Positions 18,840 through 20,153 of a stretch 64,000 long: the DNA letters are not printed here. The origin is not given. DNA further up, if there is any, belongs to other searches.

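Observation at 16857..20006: Three tandem secreted paralogs after the RHS gene with invariant N- and C-terminal blocks encoded by about 240-bp DNA repeats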

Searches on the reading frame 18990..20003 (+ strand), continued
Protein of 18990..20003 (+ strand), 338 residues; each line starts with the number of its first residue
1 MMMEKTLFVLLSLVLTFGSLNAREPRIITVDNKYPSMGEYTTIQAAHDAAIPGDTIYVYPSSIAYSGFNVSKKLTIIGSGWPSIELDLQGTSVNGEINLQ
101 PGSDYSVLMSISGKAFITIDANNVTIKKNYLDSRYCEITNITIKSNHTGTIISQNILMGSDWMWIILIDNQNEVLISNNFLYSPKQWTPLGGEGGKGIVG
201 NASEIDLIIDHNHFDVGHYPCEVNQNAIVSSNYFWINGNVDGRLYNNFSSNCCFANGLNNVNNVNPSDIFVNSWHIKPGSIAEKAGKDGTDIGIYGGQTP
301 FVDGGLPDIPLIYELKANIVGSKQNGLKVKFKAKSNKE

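Call 71: search_protein_families(library=pfam, proteins=[L016:11016-18500:+, L049:1429-7836:+, L066:11963-17131:+, L065:7632-11936:+, L043:3784-7182:+, L027:11014-14154:+], max_evalue=0.00001)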
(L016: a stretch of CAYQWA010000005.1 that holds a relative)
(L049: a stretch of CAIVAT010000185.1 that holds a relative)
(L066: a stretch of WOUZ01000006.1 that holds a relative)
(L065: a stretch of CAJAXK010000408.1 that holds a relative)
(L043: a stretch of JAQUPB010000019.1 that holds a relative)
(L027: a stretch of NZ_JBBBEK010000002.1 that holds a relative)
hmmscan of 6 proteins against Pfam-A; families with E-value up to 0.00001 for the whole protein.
L016:11016-18500:+ (2495 aa): 1 family
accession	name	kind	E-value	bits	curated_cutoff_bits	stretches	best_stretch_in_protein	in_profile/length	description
PF00041.27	fn3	-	6.3e-11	42.8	25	1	578-657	2-77/84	Fibronectin type III domain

L049:1429-7836:+ (2136 aa): 6 families
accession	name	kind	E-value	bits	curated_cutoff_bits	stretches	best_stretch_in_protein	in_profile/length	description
PF18911.6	PKD_4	-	2.2e-23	82.6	27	3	188-251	13-76/85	PKD domain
PF00801.26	PKD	-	2.1e-17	63.3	23.5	3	192-246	14-68/80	PKD domain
PF18962.6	Por_Secre_tail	-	2.1e-16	60.4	27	1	2061-2134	1-74/75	Secretion system C-terminal sorting domain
PF07705.17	CARDB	-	1.2e-09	38.7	22.7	1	1752-1860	3-98/101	CARDB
PF13573.12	SprB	-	2.8e-08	33.7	28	1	350-376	11-37/37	SprB repeat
PF07495.19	Y_Y_Y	-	8.4e-06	26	26.6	0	532-562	33-64/65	Y_Y_Y domain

L066:11963-17131:+ (1723 aa): 8 families
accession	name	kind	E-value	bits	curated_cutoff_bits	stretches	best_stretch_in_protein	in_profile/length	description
PF22073.2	Cep192_D4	-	2.3e-15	57.2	35.5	1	662-758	12-111/112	Cep192 domain 4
PF07819.20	PGAP1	-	8e-11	42.6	24.3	1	229-282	74-134/233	PGAP1-like alpha/beta domain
PF15780.11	ASH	-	4.7e-10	39.9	27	0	547-630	10-91/98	Abnormal spindle-like microcephaly-assoc'd, ASPM-SPD-2-Hydin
PF06028.17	DUF915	-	9.5e-10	38.7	22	1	215-281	77-147/255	Alpha/beta hydrolase of unknown function (DUF915)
PF18962.6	Por_Secre_tail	-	3.2e-09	37.4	27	1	1645-1721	3-75/75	Secretion system C-terminal sorting domain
PF22544.2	HYDIN_VesB_CFA65-like_Ig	-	3.6e-09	37.2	25.5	1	659-757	8-100/100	HYDIN/CFA65/VesB-like, Ig-like domain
PF02089.21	Palm_thioest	-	3.1e-08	34.1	26.8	1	230-352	61-174/254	Palmitoyl protein thioesterase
PF00561.26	Abhydrolase_1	-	1.1e-07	32.3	25.8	0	231-281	59-110/245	alpha/beta hydrolase fold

L065:7632-11936:+ (1435 aa): 8 families
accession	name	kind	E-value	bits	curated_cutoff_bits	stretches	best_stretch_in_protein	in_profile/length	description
PF22073.2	Cep192_D4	-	5.8e-13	49.5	35.5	0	686-782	12-111/112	Cep192 domain 4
PF19408.5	PKD_6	-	5.4e-09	36.7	25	1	1162-1232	6-78/82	PKD-like domain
PF15780.11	ASH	-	2.1e-08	34.6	27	0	572-653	11-90/98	Abnormal spindle-like microcephaly-assoc'd, ASPM-SPD-2-Hydin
PF06028.17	DUF915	-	8.3e-08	32.3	22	1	220-288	75-146/255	Alpha/beta hydrolase of unknown function (DUF915)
PF07819.20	PGAP1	-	1.5e-07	31.9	24.3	1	240-290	83-134/233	PGAP1-like alpha/beta domain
PF22544.2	HYDIN_VesB_CFA65-like_Ig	-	2.6e-07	31.3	25.5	1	684-781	9-100/100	HYDIN/CFA65/VesB-like, Ig-like domain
PF00561.26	Abhydrolase_1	-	5e-07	30.1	25.8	0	234-287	56-108/245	alpha/beta hydrolase fold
PF02450.21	LCAT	-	2e-06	27.7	21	1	233-291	108-168/392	Lecithin:cholesterol acyltransferase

L043:3784-7182:+ (1133 aa): 4 families
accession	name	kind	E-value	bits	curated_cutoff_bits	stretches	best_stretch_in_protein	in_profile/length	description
PF18962.6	Por_Secre_tail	-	1.6e-12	47.9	27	1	1054-1130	1-74/75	Secretion system C-terminal sorting domain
PF18911.6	PKD_4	-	8.2e-11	42.3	27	1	394-469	4-83/85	PKD domain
PF00801.26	PKD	-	6.9e-10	39.2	23.5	0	419-466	25-77/80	PKD domain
PF19081.6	Ig_7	-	2e-09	38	27.3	0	545-615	4-84/84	Ig-like domain CHU_C associated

L027:11014-14154:+ (1047 aa): 3 families
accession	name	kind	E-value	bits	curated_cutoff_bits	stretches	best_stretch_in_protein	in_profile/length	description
PF24595.1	DUF7619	-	4.5e-20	72.5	27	2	683-746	1-60/133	Domain of unknown function (DUF7619)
PF18962.6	Por_Secre_tail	-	4.8e-13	49.6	27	1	975-1046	1-75/75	Secretion system C-terminal sorting domain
PF19077.6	Big_13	-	2.9e-06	28.1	27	0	118-164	49-94/102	Bacterial Ig-like domain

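Call 73: search_protein_families(library=padloc, proteins=[window:18990-20003:+], max_evalue=0.01)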
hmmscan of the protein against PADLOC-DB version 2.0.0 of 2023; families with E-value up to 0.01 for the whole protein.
window:18990-20003:+ (338 aa): 0 families

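Call 74: search_protein_families(library=phrogs, proteins=[window:18990-20003:+], max_evalue=0.01)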
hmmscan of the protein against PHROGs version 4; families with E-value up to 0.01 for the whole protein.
window:18990-20003:+ (338 aa): 0 families
